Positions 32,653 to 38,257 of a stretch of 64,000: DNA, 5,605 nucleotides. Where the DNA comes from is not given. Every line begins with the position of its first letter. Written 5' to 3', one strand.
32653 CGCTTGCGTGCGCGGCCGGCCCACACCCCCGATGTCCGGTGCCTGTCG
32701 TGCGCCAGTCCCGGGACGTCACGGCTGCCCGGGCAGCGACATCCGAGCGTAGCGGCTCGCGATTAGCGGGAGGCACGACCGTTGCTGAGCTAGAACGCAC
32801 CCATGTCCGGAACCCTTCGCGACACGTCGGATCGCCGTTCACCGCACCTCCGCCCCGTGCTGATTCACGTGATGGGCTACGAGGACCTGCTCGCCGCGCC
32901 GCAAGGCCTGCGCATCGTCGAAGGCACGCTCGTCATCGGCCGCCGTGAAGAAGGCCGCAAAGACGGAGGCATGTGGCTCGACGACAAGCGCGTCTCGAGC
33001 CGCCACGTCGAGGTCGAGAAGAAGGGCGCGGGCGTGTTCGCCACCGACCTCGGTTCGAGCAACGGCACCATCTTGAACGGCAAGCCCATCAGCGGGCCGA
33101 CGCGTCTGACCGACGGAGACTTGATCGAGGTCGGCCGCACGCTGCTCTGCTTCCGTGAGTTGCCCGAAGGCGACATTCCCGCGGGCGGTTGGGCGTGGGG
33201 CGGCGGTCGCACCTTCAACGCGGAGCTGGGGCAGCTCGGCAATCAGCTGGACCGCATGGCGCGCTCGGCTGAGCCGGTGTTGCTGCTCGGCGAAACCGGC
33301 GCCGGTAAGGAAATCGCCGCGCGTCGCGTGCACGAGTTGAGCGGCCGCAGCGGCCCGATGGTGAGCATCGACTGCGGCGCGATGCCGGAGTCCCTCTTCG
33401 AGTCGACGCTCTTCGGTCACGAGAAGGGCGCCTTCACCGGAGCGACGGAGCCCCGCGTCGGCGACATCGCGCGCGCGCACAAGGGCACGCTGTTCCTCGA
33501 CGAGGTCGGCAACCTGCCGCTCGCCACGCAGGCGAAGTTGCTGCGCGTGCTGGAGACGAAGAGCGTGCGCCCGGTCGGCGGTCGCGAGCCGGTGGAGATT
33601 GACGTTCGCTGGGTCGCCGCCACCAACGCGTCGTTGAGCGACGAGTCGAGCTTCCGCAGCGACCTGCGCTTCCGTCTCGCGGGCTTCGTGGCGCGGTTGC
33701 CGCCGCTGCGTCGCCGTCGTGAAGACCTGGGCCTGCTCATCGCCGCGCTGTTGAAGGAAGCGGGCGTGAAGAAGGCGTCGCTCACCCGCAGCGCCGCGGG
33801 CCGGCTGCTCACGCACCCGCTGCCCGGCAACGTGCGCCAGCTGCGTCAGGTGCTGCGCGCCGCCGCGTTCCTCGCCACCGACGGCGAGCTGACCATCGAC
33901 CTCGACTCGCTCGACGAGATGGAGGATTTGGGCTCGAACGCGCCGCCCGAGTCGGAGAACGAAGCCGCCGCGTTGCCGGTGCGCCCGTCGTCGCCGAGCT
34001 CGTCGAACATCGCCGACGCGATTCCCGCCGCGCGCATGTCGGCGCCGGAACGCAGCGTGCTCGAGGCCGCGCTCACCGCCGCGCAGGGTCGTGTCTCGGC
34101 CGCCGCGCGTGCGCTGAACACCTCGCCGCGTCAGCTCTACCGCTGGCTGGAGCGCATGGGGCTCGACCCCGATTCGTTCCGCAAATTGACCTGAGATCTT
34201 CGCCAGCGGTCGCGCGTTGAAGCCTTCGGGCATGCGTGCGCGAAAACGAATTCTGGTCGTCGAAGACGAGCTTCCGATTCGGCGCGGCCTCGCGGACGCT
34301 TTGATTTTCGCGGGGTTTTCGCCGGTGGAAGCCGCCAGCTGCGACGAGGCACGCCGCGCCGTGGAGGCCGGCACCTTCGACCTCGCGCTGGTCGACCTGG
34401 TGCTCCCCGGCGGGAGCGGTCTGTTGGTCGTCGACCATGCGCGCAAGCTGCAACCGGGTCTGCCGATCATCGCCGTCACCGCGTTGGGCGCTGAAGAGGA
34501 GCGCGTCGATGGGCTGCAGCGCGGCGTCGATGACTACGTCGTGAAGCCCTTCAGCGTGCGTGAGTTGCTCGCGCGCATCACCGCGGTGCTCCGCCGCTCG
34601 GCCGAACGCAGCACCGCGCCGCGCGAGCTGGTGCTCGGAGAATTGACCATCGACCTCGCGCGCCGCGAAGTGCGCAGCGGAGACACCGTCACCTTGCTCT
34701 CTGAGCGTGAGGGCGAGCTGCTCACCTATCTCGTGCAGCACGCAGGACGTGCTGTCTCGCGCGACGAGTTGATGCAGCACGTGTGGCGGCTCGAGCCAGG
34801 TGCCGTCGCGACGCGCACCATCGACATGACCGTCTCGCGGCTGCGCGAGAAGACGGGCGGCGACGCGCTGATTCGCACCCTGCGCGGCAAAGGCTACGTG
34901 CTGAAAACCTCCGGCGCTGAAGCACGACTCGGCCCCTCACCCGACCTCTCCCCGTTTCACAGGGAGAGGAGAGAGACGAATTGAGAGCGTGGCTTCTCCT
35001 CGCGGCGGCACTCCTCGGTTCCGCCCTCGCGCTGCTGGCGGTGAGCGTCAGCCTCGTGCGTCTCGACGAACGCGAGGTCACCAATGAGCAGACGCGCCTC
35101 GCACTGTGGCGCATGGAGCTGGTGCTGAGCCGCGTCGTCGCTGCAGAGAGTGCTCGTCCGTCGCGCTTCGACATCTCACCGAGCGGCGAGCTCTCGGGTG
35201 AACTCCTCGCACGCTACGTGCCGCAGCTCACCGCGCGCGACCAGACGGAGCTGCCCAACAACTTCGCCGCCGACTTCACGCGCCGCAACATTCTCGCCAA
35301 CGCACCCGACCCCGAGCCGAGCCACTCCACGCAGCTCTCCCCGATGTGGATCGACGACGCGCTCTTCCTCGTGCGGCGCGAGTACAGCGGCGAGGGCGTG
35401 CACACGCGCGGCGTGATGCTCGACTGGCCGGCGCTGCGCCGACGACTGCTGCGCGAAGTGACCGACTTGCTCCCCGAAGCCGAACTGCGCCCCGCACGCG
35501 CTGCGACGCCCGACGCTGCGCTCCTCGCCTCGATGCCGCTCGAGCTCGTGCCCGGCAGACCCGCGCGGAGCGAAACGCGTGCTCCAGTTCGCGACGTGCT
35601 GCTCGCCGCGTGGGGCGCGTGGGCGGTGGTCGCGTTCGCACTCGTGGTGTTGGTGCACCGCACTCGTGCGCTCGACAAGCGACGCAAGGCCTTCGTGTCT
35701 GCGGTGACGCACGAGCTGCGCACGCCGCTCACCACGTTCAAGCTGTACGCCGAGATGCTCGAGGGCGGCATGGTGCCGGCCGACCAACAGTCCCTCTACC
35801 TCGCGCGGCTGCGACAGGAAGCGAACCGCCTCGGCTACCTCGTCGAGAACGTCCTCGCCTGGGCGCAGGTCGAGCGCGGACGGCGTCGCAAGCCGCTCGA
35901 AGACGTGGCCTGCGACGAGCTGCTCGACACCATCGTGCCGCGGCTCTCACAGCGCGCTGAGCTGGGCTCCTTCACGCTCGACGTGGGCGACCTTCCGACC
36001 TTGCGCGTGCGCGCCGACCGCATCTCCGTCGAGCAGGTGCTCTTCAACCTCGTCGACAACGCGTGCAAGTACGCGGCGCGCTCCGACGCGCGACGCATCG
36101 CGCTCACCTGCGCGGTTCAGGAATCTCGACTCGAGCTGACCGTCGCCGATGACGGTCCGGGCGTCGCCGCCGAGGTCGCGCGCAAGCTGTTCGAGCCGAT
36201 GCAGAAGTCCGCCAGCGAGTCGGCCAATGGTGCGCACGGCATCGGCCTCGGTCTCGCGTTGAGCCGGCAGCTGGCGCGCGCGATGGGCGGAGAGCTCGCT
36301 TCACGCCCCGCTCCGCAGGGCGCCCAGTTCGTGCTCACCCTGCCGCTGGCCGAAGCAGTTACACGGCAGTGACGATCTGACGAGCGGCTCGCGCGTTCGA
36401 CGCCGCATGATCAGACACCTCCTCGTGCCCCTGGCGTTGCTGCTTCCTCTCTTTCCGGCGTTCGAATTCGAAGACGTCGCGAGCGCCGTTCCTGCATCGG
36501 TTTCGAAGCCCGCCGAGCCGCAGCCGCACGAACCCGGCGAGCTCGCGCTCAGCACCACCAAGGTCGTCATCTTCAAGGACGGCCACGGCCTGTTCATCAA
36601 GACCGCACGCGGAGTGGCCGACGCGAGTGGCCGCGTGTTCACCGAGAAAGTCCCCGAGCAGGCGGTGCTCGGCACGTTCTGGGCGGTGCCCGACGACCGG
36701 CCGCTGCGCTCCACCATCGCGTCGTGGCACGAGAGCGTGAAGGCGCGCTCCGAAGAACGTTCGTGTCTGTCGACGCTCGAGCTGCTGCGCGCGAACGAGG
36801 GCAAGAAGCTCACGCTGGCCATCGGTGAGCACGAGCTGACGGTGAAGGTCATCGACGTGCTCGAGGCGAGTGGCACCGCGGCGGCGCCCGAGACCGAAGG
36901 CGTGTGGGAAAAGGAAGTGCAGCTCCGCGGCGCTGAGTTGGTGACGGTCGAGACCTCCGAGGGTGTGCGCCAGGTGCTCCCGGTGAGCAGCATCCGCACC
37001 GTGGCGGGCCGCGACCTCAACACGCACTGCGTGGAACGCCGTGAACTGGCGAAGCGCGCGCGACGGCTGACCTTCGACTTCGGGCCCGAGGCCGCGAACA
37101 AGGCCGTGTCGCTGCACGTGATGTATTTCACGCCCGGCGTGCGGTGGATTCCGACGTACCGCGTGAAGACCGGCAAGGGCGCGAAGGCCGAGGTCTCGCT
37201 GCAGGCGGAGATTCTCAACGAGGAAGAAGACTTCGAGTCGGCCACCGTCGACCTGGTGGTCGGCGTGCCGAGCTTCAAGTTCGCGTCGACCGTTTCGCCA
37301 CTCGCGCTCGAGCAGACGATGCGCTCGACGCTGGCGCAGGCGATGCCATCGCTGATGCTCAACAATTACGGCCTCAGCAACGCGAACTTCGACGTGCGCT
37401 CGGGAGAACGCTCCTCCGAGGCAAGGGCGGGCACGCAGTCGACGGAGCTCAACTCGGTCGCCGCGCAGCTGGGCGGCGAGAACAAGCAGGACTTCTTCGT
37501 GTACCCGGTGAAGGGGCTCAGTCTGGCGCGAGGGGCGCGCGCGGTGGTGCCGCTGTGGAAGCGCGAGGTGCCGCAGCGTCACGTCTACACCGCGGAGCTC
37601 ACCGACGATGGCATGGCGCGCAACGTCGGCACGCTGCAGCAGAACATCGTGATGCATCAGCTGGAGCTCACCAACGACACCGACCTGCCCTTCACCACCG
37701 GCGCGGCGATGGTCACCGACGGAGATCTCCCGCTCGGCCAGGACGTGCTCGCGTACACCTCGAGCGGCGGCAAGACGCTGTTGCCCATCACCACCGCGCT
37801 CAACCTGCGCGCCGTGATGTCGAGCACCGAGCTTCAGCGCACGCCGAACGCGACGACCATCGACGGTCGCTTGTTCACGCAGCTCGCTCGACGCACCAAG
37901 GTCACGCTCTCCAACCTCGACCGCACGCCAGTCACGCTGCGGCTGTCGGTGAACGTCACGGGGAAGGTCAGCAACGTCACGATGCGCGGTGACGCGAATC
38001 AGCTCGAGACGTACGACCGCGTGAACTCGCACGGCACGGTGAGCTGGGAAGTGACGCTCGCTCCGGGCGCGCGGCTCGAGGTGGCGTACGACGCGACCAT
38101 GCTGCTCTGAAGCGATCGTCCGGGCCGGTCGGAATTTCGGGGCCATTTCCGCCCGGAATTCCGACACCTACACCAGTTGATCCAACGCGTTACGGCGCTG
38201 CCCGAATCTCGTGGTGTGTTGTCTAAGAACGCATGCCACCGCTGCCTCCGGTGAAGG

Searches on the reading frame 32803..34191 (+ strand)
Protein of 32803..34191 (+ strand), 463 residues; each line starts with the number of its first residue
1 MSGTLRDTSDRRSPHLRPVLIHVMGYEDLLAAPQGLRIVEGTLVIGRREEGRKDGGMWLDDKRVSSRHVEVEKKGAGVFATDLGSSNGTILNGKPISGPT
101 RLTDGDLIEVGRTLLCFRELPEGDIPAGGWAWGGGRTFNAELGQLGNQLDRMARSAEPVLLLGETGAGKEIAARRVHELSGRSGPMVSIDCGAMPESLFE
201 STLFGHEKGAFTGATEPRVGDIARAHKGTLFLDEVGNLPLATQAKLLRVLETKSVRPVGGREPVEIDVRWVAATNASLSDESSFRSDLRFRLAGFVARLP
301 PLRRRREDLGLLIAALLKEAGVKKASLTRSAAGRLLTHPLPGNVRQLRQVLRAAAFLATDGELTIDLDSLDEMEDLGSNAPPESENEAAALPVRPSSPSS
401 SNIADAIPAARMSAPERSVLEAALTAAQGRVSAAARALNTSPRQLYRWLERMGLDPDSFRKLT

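Call 29: search_protein_families(library=pfam, proteins=[window:32803-34191:+], max_evalue=0.001)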
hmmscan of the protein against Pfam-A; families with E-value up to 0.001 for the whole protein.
window:32803-34191:+ (463 aa): 11 families
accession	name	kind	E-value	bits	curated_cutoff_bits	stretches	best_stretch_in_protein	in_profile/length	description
PF00158.32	Sigma54_activat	-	5.8e-53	179.5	20.2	1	141-294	7-164/168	Sigma-54 interaction domain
PF00498.31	FHA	-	1e-14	55.1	20.7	1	44-111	2-67/67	FHA domain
PF14532.12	Sigma54_activ_2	-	4.3e-14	53.4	25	1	144-302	9-138/138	Sigma-54 interaction domain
PF16697.10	Yop-YscD_cpl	-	1.4e-10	41.7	33.2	1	39-119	15-92/94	Inner membrane component of T3SS, cytoplasmic domain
PF25601.1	AAA_lid_14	-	4.1e-10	39.8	27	1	303-366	1-68/87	AAA+ ATPase lid domain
PF07728.20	AAA_5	-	5e-08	33.5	22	1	158-289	1-136/139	AAA domain (dynein-related subfamily)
PF02954.25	HTH_8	-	1.1e-07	31.9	22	1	416-450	6-40/42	Bacterial regulatory protein, Fis family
PF01078.27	Mg_chelatase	-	1.5e-07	31.5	20.3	1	210-265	89-145/207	Magnesium chelatase, subunit ChlI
PF13551.12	HTH_29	-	2.9e-05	24.5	28.1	1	422-452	4-36/64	Winged helix-turn helix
PF13384.12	HTH_23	-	0.00021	21.4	24.6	1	421-451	9-40/50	Homeodomain-like domain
PF13518.12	HTH_28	-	0.0004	20.8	25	1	425-451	9-35/52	Helix-turn-helix domain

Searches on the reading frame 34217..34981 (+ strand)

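Call 29: search_protein_families(library=pfam, proteins=[window:34217-34981:+], max_evalue=0.001)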
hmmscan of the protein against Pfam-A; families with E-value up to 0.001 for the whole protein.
window:34217-34981:+ (255 aa): 2 families
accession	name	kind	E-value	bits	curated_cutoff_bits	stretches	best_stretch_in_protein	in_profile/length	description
PF00072.30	Response_reg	-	1.5e-21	77.1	30.2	1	12-121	1-110/111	Response regulator receiver domain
PF00486.34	Trans_reg_C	-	1.2e-19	70.6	26.2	1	160-229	5-77/77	Transcriptional regulatory protein, C terminal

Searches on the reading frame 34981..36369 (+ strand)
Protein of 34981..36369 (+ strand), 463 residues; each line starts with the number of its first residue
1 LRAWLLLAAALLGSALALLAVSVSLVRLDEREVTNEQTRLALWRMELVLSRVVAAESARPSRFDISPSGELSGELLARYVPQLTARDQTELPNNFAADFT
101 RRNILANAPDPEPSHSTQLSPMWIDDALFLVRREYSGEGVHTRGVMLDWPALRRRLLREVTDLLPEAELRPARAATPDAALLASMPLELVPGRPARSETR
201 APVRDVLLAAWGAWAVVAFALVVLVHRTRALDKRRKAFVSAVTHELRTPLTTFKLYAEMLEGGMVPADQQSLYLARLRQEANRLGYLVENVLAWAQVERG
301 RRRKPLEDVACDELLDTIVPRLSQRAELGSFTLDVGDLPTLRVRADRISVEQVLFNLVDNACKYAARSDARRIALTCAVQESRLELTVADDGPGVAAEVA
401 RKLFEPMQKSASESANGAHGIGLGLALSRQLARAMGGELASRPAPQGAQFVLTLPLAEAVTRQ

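Call 29: search_protein_families(library=pfam, proteins=[window:34981-36369:+], max_evalue=0.001)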
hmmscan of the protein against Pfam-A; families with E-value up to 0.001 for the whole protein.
window:34981-36369:+ (463 aa): 4 families
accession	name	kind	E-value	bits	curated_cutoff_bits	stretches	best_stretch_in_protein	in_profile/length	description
PF02518.31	HATPase_c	-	2.7e-22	79.7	26.4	1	346-457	2-110/111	Histidine kinase-, DNA gyrase B-, and HSP90-like ATPase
PF00512.31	HisKA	-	1.1e-14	54.6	26.9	1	235-299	2-65/66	His Kinase A (phospho-acceptor) domain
PF13581.12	HATPase_c_2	-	1.3e-05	25.6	27.4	1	357-435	39-112/127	Histidine kinase-like ATPase domain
PF13589.12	HATPase_c_3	-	1.5e-05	25.5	25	1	348-432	1-86/137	Histidine kinase-, DNA gyrase B-, and HSP90-like ATPase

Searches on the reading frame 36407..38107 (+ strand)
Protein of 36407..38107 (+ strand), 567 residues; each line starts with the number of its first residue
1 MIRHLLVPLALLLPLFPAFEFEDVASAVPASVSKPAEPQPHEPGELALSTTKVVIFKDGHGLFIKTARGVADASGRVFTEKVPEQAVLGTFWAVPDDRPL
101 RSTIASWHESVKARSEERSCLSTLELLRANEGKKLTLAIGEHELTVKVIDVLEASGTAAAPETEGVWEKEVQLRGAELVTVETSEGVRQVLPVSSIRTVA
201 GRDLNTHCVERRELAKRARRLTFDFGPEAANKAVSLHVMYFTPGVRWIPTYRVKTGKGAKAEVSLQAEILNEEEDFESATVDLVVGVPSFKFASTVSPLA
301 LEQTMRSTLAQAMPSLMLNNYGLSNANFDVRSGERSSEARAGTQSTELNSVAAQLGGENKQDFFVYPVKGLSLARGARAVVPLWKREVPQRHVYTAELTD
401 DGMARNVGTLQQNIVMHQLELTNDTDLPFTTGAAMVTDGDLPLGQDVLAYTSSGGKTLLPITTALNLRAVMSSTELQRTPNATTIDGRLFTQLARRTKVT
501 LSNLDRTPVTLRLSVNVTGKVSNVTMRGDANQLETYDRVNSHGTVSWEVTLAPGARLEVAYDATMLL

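Call 3: search_protein_families(library=pfam, proteins=[window:36407-38107:+], max_evalue=1)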
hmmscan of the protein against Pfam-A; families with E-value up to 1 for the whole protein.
window:36407-38107:+ (567 aa): 1 family
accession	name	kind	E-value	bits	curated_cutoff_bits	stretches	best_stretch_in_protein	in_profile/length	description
PF13598.12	DUF4139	-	9.9e-06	25.8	31.8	1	236-563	1-199/205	Domain of unknown function (DUF4139)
